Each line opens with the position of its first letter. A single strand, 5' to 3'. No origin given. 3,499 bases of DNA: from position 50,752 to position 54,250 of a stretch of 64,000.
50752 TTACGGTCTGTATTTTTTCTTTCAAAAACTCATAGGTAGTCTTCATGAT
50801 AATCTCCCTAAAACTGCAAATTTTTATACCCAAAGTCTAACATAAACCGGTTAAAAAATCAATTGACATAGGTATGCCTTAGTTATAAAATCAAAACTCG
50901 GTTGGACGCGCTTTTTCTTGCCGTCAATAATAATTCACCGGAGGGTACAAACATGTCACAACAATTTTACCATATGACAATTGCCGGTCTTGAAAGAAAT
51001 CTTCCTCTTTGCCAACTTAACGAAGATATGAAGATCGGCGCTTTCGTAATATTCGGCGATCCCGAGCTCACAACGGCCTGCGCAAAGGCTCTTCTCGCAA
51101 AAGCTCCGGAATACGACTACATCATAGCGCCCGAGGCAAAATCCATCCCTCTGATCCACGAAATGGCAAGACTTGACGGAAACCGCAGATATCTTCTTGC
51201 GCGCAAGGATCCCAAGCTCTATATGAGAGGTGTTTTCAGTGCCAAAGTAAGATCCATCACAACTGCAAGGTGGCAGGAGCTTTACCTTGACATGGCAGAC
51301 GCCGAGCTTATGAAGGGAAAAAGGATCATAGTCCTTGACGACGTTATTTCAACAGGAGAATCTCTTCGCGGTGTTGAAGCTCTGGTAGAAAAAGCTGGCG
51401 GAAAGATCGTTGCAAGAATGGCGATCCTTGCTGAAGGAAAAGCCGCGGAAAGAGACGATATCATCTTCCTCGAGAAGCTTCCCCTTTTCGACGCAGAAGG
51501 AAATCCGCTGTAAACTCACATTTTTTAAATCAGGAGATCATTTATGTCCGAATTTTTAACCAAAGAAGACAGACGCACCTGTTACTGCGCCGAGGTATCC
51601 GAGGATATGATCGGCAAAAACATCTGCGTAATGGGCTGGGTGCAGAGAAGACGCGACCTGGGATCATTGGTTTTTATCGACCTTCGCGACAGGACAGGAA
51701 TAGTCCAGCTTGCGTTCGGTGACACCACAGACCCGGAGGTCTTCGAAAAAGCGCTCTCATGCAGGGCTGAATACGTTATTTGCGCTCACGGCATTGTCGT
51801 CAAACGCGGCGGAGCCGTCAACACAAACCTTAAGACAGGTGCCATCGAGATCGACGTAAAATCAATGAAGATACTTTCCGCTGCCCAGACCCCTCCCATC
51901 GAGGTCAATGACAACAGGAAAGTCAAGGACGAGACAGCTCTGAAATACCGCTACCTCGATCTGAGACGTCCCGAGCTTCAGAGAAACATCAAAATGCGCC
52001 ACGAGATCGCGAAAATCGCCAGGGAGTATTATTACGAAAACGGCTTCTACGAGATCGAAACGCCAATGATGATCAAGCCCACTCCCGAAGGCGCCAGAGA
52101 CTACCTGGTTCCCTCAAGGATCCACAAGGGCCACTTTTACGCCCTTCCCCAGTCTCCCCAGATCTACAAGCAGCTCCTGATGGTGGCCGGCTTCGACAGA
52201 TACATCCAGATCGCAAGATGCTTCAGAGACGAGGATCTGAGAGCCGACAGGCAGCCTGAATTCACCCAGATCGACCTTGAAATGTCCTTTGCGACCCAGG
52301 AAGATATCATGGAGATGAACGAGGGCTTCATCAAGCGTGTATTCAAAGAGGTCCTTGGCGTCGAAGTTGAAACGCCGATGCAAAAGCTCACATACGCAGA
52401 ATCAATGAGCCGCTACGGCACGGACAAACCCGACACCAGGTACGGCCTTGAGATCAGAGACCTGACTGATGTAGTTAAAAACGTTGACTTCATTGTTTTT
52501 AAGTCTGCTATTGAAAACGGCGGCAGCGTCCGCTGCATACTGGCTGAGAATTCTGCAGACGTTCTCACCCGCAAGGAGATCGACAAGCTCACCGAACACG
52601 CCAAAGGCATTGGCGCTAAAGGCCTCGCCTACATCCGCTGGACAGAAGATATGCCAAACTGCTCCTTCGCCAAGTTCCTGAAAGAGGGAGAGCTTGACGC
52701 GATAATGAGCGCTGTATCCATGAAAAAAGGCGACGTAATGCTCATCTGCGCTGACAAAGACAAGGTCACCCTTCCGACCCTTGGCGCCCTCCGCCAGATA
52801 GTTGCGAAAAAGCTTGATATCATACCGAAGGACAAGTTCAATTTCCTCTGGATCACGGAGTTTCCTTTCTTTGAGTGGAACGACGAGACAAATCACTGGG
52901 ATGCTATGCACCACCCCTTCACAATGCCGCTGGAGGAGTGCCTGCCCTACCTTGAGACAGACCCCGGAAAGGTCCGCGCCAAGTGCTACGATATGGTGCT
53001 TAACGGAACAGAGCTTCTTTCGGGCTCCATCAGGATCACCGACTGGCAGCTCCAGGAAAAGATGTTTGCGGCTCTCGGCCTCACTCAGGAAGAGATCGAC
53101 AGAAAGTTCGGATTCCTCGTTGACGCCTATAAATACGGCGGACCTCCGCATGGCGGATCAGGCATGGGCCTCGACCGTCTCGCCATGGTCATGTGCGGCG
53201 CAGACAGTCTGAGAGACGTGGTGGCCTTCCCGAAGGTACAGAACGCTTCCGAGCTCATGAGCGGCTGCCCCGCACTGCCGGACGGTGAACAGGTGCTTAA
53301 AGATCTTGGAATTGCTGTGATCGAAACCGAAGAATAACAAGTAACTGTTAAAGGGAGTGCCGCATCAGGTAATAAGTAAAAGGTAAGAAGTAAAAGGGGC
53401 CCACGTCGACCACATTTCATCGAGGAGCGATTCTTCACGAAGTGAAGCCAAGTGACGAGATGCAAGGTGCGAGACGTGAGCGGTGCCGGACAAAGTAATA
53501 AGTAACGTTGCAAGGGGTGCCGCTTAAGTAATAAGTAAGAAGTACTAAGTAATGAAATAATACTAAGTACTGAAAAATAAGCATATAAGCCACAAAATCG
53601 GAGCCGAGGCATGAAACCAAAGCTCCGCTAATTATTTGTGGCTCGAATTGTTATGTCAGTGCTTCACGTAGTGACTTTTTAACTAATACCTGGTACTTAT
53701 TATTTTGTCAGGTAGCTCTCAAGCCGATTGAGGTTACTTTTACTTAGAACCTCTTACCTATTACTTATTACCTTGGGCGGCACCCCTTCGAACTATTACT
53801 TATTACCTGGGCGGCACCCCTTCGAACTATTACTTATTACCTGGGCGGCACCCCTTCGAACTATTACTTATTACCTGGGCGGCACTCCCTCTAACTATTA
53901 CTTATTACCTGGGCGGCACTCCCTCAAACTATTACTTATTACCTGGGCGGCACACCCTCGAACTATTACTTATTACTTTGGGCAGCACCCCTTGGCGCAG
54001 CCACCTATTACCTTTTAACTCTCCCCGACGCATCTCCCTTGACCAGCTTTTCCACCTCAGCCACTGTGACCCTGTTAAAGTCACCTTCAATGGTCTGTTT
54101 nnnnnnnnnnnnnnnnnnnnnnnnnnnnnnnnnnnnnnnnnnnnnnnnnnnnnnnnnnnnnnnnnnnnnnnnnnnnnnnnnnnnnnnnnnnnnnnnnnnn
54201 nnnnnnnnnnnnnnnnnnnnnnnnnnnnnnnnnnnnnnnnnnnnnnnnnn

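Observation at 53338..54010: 670-bp convergent intergenic region filled with a 34-bp repeat family: inverted copies, a central structured spacer, and a 7-unit head-to-tail array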

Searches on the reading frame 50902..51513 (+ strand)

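Call 17: search_protein_families(library=ncbifam, proteins=[window:50902-51513:+])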
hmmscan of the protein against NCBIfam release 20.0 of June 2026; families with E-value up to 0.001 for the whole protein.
window:50902-51513:+ (203 aa): 18 families
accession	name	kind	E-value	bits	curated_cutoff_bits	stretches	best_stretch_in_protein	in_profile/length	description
NF005592.0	PRK07322.1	subfamily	1.8e-61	206.7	143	1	21-197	2-178/180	adenine phosphoribosyltransferase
NF004689.0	PRK06031.1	equivalog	2.2e-13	50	175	1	33-176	43-191/233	phosphoribosyltransferase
TIGR00336.1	pyrE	equivalog_domain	1.6e-09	37.7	106.8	1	135-181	104-151/173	orotate phosphoribosyltransferase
TIGR01367.1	pyrE_Therm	equivalog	7.9e-09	35.4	150.25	1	56-190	44-156/187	orotate phosphoribosyltransferase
NF002636.0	PRK02304.1-5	equivalog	1.6e-08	34.2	125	1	50-176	32-154/176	adenine phosphoribosyltransferase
NF040646.1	HPT_Archaea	equivalog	1.8e-08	34.2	200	1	55-183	37-158/184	hypoxanthine/guanine phosphoribosyltransferase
NF002635.0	PRK02304.1-4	subfamily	2.8e-08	33.5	146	1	54-183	36-159/188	adenine phosphoribosyltransferase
NF009211.0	PRK12560.1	equivalog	5.6e-08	32.8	188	1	70-176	51-151/187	adenine phosphoribosyltransferase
TIGR01743.1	purR_Bsub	equivalog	6.3e-08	31.9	258.7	1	69-184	127-238/268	pur operon repressor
NF002633.0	PRK02304.1-2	equivalog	1.6e-07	31.3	224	1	66-178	44-149/172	adenine phosphoribosyltransferase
NF006328.0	PRK08558.1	equivalog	2.3e-07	30.7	184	1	70-182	111-220/238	adenine phosphoribosyltransferase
NF006671.0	PRK09219.1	equivalog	8.3e-07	28.7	177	1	92-171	71-149/192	xanthine phosphoribosyltransferase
TIGR01090.1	apt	equivalog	9.6e-07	29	185.85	1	66-176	40-146/169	adenine phosphoribosyltransferase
NF002634.0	PRK02304.1-3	equivalog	4e-06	26.6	170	1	128-176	107-155/182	adenine phosphoribosyltransferase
TIGR01744.1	XPRTase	equivalog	2.3e-05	24.1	164.45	1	97-175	76-152/191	xanthine phosphoribosyltransferase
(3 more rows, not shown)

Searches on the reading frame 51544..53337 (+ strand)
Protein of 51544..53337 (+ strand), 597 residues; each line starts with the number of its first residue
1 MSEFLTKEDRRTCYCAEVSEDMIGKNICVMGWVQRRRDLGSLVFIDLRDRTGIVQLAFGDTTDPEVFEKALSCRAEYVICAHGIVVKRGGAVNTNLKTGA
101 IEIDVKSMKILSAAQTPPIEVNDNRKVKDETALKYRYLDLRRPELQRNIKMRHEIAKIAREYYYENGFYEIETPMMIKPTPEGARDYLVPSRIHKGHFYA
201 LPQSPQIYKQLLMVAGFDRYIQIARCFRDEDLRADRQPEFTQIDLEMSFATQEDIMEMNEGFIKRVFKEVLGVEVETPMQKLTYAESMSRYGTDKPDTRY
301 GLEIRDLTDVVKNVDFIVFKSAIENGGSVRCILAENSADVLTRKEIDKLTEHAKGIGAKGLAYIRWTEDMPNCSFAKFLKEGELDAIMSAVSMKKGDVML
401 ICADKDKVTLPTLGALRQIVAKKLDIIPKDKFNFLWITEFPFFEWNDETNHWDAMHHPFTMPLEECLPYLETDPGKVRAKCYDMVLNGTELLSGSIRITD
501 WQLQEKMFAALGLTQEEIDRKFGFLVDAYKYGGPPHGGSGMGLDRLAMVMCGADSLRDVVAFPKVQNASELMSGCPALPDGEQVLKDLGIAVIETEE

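Call 17: search_protein_families(library=ncbifam, proteins=[window:51544-53337:+])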
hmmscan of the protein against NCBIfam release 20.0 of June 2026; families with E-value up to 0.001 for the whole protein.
window:51544-53337:+ (597 aa): 17 families
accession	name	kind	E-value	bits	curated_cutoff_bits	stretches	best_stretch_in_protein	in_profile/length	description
NF001750.0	PRK00476.1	equivalog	1.5e-241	802.8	443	1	10-593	4-587/590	aspartate--tRNA ligase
TIGR00459.1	aspS_bact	equivalog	7.2e-220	731.3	373.85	1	10-583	2-575/586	aspartate--tRNA ligase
NF009460.0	PRK12820.1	equivalog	4.5e-164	547.4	1379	1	3-591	15-616/723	bifunctional aspartyl-tRNA synthetase/aspartyl/glutamyl-tRNA amidotransferase subunit C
NF003483.0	PRK05159.1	equivalog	3.2e-74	250.4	353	2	11-271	4-259/438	aspartate--tRNA(Asn) ligase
TIGR00458.1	aspS_nondisc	equivalog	1.9e-71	241.3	368.4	2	14-271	2-254/428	aspartate--tRNA(Asn) ligase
NF003037.0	PRK03932.1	equivalog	3.8e-46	158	414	2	19-273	11-265/451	asparagine--tRNA ligase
NF001756.1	PRK00484.1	subfamily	3.5e-45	154.6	468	2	22-274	49-294/488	lysine--tRNA ligase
TIGR00499.1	lysS_bact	equivalog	1.8e-44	152.3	427.6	2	24-283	53-307/496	lysine--tRNA ligase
TIGR00457.1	asnS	equivalog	1.3e-41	142.9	342.6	2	19-284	11-277/455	asparagine--tRNA ligase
NF002821.0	PRK02983.1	equivalog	4.6e-32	111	742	2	10-275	645-904/1102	bifunctional lysylphosphatidylglycerol synthetase/lysine--tRNA ligase LysX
NF009101.0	PRK12445.1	subfamily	5.2e-32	111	1026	2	26-292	67-321/505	lysine--tRNA ligase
TIGR00462.1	genX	equivalog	1.3e-20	74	286.9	2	150-314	2-162/304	EF-P lysine aminoacylase EpmA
NF005052.0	PRK06462.1-1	equivalog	3.9e-19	68.9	368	1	122-276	20-182/353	asparagine synthetase A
NF006828.0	PRK09350.1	equivalog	1.3e-17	64.1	264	2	148-292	15-157/325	elongation factor P--(R)-beta-lysine ligase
NF005054.0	PRK06462.1-4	equivalog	9.8e-15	54.4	309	1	133-294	9-192/318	asparagine synthetase A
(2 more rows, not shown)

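Call 19: find_encoding_contigs(protein=window:51544-53337:+, flank=3000, max_places=10)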
Protein window:51544-53337:+ (597 aa): 5 contigs read that carry it; 2 places shown.
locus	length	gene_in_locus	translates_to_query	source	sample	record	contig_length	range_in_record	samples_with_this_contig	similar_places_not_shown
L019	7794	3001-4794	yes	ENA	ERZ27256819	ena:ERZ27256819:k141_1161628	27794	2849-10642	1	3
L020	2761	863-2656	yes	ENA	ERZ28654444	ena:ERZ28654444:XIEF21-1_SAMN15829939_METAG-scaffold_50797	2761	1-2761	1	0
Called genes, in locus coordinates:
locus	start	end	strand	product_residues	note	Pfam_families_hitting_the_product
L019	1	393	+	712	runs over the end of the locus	PF22666:Glyco_hydro_2_N2, PF00703:Glyco_hydro_2 (weak)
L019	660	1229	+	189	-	PF12917:YfbR-like, PF13023:HD_3, PF01966:HD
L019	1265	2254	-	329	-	-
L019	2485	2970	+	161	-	PF00156:Pribosyltran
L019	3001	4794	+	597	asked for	PF01336:tRNA_anti-codon, PF00152:tRNA-synt_2, PF01409:tRNA-synt_2d (faint), PF02938:GAD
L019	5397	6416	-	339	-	PF00294:PfkB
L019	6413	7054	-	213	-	PF01081:Aldolase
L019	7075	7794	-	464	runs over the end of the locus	PF02614:UxaC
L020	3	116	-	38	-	?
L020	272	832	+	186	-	PF00156:Pribosyltran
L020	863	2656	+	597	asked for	PF01336:tRNA_anti-codon, PF00152:tRNA-synt_2, PF01409:tRNA-synt_2d (faint), PF02938:GAD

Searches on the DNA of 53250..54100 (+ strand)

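Call 11: search_rna_families(source=window, start=53250, end=54100, threshold=evalue, max_evalue=10)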
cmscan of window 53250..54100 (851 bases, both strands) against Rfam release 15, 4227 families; matches with E-value up to 10: 3.
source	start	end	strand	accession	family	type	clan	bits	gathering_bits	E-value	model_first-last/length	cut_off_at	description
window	53274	53358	+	RF01202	sn2991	Gene; snRNA; snoRNA; CD-box;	-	20.1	60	0.81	1-98/98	no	Small nucleolar RNA sn2991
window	53571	53628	-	RF01890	lincRNA-p21_2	Gene; lncRNA;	-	16.3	70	2.5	1-52/52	no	LincRNA-p21 conserved region 2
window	53413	53446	-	RF02349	psRNA2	Gene; sRNA;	-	12.9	65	1.5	26-59/201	no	Proteobacterial sRNA psRNA2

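Call 64: search_dna_similar(query=window:53338-54010:+, collection=plasmids, mode=distant, max_evalue=0.001, max_rows=10)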
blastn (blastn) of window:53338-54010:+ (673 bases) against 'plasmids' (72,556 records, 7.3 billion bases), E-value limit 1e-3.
No match.

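Call 65: search_dna_similar(query=window:53338-54010:+, collection=phages, mode=distant, max_evalue=0.001, max_rows=10)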
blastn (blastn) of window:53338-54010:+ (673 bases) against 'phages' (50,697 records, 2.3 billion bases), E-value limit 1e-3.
No match.

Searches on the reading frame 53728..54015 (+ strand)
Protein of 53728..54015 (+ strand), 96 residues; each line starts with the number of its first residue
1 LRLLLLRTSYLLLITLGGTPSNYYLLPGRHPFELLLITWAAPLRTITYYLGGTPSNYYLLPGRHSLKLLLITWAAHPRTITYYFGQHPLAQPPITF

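Call 29: find_homologous_proteins(query=window:53728-54015:+, max_evalue=0.01)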
Query seq(96 aa): 235 candidates shared short words with the query, none scored E <= 0.01.
